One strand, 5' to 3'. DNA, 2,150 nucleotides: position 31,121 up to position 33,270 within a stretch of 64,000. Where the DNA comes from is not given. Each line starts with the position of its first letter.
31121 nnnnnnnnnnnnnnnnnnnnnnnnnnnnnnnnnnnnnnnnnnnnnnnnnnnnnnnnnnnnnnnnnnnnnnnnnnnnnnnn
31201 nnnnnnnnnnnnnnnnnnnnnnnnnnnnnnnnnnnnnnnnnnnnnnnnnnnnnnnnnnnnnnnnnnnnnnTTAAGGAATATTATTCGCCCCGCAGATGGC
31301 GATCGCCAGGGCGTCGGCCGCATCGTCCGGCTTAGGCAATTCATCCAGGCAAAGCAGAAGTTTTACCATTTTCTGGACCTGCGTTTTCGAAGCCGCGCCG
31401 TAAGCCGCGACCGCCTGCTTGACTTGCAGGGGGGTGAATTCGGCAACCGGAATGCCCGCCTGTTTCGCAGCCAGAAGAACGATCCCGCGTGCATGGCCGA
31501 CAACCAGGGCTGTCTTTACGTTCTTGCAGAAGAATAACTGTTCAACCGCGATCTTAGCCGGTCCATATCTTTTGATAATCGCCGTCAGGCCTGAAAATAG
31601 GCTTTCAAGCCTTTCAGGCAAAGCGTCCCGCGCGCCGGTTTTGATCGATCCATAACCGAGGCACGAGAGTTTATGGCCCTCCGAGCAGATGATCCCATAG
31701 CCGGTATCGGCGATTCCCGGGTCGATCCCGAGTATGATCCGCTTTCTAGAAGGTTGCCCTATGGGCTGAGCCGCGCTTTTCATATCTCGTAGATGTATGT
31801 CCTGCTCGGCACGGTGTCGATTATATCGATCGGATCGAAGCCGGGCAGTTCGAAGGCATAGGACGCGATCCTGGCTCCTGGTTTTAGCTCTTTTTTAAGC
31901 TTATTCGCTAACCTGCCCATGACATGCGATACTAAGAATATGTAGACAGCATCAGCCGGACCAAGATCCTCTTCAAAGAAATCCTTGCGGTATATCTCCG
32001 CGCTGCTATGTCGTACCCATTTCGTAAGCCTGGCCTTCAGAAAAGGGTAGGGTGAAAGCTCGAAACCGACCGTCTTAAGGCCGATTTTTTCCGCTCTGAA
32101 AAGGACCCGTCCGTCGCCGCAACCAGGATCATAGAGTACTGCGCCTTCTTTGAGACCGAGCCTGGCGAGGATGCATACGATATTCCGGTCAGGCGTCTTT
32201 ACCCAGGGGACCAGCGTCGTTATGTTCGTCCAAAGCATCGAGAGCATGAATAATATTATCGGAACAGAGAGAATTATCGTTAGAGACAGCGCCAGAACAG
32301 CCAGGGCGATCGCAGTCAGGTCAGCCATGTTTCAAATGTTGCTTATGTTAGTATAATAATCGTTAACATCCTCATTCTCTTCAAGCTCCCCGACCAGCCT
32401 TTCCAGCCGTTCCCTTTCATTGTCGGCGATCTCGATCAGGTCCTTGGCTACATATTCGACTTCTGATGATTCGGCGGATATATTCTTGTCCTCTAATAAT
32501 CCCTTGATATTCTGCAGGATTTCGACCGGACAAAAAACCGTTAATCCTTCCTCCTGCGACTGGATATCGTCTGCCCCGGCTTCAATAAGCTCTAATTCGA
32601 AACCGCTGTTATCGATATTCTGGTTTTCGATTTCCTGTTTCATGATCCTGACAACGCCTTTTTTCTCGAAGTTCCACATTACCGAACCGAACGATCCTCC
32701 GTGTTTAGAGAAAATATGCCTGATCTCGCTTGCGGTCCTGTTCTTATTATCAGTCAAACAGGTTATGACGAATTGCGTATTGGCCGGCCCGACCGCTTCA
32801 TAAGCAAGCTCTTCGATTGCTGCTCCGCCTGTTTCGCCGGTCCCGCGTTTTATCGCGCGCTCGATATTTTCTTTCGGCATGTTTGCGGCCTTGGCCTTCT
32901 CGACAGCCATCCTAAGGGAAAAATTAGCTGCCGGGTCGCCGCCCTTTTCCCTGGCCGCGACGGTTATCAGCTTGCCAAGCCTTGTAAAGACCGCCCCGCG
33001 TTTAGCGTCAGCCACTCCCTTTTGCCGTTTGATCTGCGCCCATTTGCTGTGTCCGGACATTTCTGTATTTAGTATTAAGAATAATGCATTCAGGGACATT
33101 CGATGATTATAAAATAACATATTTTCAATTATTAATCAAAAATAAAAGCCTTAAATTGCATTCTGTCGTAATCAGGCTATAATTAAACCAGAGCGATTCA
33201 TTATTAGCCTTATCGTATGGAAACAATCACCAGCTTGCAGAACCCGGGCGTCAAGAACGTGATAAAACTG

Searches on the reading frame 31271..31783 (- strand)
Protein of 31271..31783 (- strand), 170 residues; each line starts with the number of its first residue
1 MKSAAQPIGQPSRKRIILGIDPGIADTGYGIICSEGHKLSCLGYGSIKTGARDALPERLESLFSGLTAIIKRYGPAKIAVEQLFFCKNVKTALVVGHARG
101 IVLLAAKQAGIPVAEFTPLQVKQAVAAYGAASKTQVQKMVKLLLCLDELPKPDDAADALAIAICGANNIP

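Call 94: search_protein_families(library=padloc, proteins=[window:31271-31783:-], max_evalue=0.001)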
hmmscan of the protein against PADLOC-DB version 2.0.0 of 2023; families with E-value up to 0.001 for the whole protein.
window:31271-31783:- (170 aa): 0 families

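Call 95: search_protein_families(library=pfam, proteins=[window:31271-31783:-], max_evalue=0.01)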
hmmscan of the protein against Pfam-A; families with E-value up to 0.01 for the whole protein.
window:31271-31783:- (170 aa): 1 family
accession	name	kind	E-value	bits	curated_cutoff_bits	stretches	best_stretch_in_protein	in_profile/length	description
PF02075.23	RuvC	-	2.8e-51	173.8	22.2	1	17-164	1-147/148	Crossover junction endodeoxyribonuclease RuvC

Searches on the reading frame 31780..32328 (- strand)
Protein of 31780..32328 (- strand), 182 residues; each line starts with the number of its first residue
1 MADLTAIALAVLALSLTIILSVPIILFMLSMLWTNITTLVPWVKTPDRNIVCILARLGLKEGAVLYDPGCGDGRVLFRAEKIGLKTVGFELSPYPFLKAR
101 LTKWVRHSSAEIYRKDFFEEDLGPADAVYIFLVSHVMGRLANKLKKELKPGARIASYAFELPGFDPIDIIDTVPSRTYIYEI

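Call 94: search_protein_families(library=padloc, proteins=[window:31780-32328:-], max_evalue=0.001)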
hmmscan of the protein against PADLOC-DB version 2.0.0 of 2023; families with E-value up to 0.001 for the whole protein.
window:31780-32328:- (182 aa): 3 families
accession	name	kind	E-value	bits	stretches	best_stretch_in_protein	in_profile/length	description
PDLC04134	mad2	-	3.1e-12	44.1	1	42-157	272-395/492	mads_2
PDLC03364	MTase_II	-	6e-05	20.2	1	52-100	49-97/380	Type II methyltransferase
PDLC03367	MTase_II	-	0.00066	16.1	1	42-102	23-82/633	Type II methyltransferase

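Call 95: search_protein_families(library=pfam, proteins=[window:31780-32328:-], max_evalue=0.01)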
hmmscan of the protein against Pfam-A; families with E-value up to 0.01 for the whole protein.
window:31780-32328:- (182 aa): 3 families
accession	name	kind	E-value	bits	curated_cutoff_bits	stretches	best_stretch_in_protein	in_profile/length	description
PF08242.18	Methyltransf_12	-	1.8e-05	25.9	30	1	69-153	4-97/98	Methyltransferase domain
PF08241.18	Methyltransf_11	-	0.0032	18.5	21.2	1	67-154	2-93/95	Methyltransferase domain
PF02353.26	CMAS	-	0.0066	16.2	27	1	51-116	52-120/273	Mycolic acid cyclopropane synthetase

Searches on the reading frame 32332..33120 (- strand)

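Call 94: search_protein_families(library=padloc, proteins=[window:32332-33120:-], max_evalue=0.001)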
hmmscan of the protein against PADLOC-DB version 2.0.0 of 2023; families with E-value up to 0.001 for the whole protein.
window:32332-33120:- (262 aa): 0 families

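Call 95: search_protein_families(library=pfam, proteins=[window:32332-33120:-], max_evalue=0.01)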
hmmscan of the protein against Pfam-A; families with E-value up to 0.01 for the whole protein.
window:32332-33120:- (262 aa): 2 families
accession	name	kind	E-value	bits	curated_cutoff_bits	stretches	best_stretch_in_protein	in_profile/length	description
PF01709.26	Transcrip_reg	-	3.9e-45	153.9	27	1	103-259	2-160/160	TACO1/YebC second and third domain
PF20772.2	TACO1_YebC_N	-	2.8e-32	111.5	36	1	25-96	1-73/73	TACO1/YebC protein N-terminal domain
